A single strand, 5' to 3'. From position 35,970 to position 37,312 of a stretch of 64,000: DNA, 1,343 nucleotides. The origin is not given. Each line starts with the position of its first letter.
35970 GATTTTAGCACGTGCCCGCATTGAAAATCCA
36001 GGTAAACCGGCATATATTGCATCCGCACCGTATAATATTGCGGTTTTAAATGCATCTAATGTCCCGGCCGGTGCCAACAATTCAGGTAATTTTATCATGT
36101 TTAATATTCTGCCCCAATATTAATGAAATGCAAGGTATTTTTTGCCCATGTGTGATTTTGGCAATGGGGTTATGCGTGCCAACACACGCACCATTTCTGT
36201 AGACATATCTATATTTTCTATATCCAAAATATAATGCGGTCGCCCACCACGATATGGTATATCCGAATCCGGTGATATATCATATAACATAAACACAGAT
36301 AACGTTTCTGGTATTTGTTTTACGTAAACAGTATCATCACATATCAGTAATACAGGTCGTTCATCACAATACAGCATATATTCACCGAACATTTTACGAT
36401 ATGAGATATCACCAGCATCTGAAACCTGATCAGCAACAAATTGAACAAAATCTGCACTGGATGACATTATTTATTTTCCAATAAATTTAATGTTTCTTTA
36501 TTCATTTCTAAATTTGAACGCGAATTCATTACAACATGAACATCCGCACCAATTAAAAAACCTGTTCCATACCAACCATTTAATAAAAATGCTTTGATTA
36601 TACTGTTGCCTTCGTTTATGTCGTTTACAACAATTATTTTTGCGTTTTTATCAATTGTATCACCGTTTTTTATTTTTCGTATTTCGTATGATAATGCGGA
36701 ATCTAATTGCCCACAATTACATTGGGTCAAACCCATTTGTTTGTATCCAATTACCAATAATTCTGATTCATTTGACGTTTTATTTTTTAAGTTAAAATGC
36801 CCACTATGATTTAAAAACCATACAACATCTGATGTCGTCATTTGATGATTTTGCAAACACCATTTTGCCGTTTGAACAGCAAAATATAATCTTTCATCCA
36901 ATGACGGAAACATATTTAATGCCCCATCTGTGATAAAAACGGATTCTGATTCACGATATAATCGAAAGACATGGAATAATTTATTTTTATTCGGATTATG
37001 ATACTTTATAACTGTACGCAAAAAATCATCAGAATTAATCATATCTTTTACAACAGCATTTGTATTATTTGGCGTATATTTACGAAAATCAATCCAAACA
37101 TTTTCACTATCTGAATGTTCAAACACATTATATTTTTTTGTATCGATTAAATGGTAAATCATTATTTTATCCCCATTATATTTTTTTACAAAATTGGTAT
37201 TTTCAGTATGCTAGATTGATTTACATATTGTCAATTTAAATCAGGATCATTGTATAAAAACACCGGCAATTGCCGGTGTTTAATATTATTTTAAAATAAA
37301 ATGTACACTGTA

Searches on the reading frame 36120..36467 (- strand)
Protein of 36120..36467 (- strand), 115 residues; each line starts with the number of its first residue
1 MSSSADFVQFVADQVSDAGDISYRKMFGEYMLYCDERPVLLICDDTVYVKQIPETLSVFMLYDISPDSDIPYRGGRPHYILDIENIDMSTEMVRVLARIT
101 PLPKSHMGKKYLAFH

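Call 74: search_protein_families(library=pfam, proteins=[window:36120-36467:-], max_evalue=0.01)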
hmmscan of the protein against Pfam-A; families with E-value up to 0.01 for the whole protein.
window:36120-36467:- (115 aa): 1 family
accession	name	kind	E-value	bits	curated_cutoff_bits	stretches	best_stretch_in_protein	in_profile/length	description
PF04993.18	TfoX_N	-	1.9e-08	34.7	30.1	1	13-59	1-47/91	TfoX N-terminal domain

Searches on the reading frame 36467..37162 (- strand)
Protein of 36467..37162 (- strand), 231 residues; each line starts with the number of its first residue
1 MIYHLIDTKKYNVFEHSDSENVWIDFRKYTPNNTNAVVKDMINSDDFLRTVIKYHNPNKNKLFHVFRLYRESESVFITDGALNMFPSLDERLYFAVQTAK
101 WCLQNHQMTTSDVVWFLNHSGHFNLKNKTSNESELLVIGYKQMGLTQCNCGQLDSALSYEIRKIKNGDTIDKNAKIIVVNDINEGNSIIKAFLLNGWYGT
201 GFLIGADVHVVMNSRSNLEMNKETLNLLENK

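Call 74: search_protein_families(library=pfam, proteins=[window:36467-37162:-], max_evalue=0.01)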
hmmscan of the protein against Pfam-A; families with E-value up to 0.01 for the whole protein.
window:36467-37162:- (231 aa): 1 family
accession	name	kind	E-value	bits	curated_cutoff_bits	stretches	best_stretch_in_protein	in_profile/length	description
PF01515.24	PTA_PTB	-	0.00012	22.1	24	1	50-192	134-279/319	Phosphate acetyl/butaryl transferase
